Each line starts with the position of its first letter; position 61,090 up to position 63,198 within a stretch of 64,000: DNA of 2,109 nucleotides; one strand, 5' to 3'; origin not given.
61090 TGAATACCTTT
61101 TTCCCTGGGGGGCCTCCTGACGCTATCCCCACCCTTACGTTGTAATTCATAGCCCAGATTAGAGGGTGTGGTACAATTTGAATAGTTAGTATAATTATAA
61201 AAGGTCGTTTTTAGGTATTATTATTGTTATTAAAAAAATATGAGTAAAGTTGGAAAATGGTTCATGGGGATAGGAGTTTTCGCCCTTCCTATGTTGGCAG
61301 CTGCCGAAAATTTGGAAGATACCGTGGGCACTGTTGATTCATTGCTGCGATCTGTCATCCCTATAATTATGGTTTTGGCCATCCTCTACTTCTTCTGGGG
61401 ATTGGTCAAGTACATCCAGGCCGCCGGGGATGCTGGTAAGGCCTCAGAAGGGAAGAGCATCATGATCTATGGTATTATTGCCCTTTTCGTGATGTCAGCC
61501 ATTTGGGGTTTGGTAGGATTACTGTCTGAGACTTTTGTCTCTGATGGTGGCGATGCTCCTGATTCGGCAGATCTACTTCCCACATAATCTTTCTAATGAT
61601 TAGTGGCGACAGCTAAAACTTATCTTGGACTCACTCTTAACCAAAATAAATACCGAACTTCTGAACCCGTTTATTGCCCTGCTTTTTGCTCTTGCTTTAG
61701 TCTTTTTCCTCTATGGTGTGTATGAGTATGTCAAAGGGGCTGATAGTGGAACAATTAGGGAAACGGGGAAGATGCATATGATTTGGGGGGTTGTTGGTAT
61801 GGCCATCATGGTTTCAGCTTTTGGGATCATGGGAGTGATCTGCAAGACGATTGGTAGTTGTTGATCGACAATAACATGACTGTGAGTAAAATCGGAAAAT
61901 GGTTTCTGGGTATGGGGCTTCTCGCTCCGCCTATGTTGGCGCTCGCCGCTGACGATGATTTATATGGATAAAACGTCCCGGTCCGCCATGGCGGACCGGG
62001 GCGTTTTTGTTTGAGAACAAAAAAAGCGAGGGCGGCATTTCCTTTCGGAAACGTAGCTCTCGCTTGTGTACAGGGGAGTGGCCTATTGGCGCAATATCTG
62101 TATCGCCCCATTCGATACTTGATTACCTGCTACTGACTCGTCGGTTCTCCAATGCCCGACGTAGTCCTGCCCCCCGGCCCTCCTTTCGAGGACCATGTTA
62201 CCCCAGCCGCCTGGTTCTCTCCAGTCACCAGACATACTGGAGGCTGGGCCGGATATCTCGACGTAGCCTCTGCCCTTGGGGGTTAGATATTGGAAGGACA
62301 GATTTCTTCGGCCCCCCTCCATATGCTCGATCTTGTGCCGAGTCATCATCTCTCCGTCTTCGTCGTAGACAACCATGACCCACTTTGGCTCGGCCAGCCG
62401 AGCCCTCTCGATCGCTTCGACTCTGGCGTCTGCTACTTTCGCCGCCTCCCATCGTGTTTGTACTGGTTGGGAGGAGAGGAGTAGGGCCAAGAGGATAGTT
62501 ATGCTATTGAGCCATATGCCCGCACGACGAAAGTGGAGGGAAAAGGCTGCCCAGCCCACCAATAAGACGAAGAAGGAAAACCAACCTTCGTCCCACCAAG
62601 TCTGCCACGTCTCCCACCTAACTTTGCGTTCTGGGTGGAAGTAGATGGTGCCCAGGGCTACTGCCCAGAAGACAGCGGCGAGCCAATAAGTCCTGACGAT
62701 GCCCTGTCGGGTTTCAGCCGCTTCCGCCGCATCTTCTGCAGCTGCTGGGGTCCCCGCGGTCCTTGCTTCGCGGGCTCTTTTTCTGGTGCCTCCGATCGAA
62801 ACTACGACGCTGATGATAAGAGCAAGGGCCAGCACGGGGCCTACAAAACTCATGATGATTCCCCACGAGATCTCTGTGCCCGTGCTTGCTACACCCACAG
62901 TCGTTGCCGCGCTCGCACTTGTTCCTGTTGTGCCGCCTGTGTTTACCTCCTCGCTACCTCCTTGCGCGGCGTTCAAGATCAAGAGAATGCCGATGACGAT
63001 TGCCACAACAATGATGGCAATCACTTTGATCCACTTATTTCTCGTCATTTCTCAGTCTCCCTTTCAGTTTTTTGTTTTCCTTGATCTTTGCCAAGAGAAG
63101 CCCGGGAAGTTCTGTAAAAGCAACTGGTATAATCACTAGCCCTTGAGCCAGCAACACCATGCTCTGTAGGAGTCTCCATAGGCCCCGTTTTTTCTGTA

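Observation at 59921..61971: Tandem array of five VirB2/TrbC-like small pilin paralogs plus a 5' gene fragment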

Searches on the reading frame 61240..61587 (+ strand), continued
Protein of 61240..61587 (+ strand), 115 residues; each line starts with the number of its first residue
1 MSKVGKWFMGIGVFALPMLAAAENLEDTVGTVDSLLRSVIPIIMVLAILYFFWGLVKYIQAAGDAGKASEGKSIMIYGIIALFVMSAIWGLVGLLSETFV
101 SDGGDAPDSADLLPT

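Call 49: predict_structure(alignment_id=A4)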
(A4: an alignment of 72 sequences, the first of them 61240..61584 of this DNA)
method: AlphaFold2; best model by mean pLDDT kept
length: 115 residues; sequences in the alignment: 72
mean_pLDDT: 83.1   pTM: 0.52
mean pLDDT of the five models: 83.1, 79.8, 78.0, 76.2, 70.3
residues with pLDDT >= 90: 27; 70-90: 75; 50-70: 13; < 50: 0
segments of 3 or more residues with pLDDT < 50: none
pLDDT, mean of each block of 10 residues (from residue 1): 71 74 79 89 91 87 85 90 93 89 70 75
secondary structure, 60 per line:
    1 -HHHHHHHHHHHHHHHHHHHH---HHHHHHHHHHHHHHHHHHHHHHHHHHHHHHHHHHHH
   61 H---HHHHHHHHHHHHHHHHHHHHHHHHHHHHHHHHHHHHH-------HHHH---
elements in order: H2-21 H25-61 H65-101 H109-112

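Call 51: fold_search(model_id=the predicted structure, library=pdb)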
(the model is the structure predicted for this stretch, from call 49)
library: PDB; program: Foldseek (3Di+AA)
matches with E <= 10: 6; with E <= 0.001: 0
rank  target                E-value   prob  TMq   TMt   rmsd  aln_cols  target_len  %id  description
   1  5jje_B                3.3e+00  0.16  0.36  0.57   4.2        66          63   26  Structure of the SRII/HtrII Complex in I212121 space group ("U" shape) (released 2017-02-15)
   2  2f95_MODEL_1_B        7.4e+00  0.11  0.33  0.62   3.0        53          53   30  M intermediate structure of sensory rhodopsin II/transducer complex in combination with the ground state struc (released 2006-03-07)
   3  1h2s_B                7.4e+00  0.09  0.35  0.57   4.1        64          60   26  Molecular basis of transmenbrane signalling by sensory rhodopsin II-transducer complex (released 2002-10-10)
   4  8a22_BD               7.4e+00  0.02  0.22  0.12  17.3       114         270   15  Structure of the mitochondrial ribosome from Polytomella magna (released 2022-11-16)
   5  4gyc_B                8.0e+00  0.08  0.35  0.56   4.2        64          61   26  Structure of the SRII(D75N mutant)/HtrII Complex in I212121 space group ("U" shape) (released 2013-05-08)
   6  5wlc_LQ               8.6e+00  0.02  0.23  0.04  18.8       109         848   15  The complete structure of the small subunit processome (released 2017-09-27)

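Call 59: search_solved_structures(query=A4, max_evalue=10)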
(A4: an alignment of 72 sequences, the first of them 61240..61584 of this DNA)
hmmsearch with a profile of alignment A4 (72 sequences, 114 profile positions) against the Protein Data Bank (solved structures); distinct sequences matched with E-value up to 10: 2.
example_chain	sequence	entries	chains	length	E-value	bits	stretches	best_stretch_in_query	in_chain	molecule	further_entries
8cw4_1A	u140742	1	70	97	0.0067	19.3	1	6-55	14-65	Conjugal transfer protein TraM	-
9hmf_O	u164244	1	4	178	0.017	18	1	63-111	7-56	Flagellar protein FliL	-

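Call 60: search_solved_structures(query=A4, max_evalue=0.01, show_alignments=1)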
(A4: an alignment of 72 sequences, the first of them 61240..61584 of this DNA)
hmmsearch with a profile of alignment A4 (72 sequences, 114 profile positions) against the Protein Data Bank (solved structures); distinct sequences matched with E-value up to 0.01: 1.
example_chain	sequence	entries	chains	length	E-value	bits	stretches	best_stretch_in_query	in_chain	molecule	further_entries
8cw4_1A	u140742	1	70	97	0.0067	19.3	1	6-55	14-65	Conjugal transfer protein TraM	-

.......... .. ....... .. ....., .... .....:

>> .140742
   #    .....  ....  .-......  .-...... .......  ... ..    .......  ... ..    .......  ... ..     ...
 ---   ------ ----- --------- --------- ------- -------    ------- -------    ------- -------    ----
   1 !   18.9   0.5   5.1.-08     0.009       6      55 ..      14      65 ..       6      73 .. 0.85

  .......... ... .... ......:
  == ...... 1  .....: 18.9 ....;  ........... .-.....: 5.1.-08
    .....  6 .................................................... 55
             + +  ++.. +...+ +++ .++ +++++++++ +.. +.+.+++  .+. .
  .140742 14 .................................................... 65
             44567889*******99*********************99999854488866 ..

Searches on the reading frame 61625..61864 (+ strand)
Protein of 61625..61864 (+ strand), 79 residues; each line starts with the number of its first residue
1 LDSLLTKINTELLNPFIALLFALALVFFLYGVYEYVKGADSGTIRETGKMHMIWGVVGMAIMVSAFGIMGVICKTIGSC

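Call 3: search_protein_families(library=pfam, proteins=[window:61625-61864:+], max_evalue=1)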
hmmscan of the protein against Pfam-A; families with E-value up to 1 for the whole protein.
window:61625-61864:+ (79 aa): 6 families
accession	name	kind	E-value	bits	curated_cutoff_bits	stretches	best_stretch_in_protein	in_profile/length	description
PF18895.5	T4SS_pilin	-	2.2e-06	28.1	26.6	1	5-72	5-71/71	Type IV secretion system pilin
PF11803.13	UXS1_N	-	0.0067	17.2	30.1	1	3-52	5-48/75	UDP-glucuronate decarboxylase N-terminal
PF04893.22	Yip1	-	0.013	15.8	28.6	1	10-76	19-83/173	Yip1 domain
PF22503.1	DUF6992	-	0.039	14.6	27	1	20-65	2-45/122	Family of unknown function (DUF6992)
PF21944.1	Hemotin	-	0.16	12.1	27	1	7-46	1-39/74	Hemotin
PF00335.26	Tetraspanin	-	0.26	11.3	32.1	1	18-74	10-71/225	Tetraspanin family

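Call 4: search_protein_families(library=ncbifam, proteins=[window:61625-61864:+], max_evalue=1)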
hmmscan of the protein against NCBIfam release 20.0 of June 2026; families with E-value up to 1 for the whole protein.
window:61625-61864:+ (79 aa): 2 families
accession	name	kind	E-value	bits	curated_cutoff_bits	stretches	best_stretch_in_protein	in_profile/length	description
NF045849.1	ICE_MMCAP2_0565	equivalog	5.3e-06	26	40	1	7-76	11-80/80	Mbov_0395 family pilin-like conjugal transfer protein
TIGR01167.1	LPXTG_anchor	domain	0.4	11.4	15.9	0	47-70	5-28/34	LPXTG cell wall anchor domain-containing protein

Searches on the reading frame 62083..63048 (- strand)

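Call 3: search_protein_families(library=pfam, proteins=[window:62083-63048:-], max_evalue=1)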
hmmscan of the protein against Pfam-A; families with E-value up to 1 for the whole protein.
window:62083-63048:- (321 aa): 3 families
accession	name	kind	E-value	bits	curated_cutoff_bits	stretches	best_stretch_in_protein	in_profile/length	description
PF21827.1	New_glue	-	0.018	15.2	31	1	11-58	5-44/94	New glue protein family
PF15345.11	TMEM51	-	0.22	11.7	25.5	1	11-107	10-105/237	Transmembrane protein 51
PF12679.13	ABC2_membrane_2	-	0.31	10.7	27.2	1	5-84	116-169/283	ABC-2 family transporter protein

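Call 4: search_protein_families(library=ncbifam, proteins=[window:62083-63048:-], max_evalue=1)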
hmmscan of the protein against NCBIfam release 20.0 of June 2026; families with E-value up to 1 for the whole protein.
window:62083-63048:- (321 aa): 3 families
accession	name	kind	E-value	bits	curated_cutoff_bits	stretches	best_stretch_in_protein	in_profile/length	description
NF047902.1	MmDecMmdD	equivalog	0.023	14.9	150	1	64-113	16-65/112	methylmalonyl-CoA decarboxylase subunit delta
TIGR02976.1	phageshock_pspB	equivalog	0.26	11.6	51.7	0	6-25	4-23/75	envelope stress response membrane protein PspB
NF052650.1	YknW_fam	equivalog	0.28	10.6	110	1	6-88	38-113/213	YknW family membrane protein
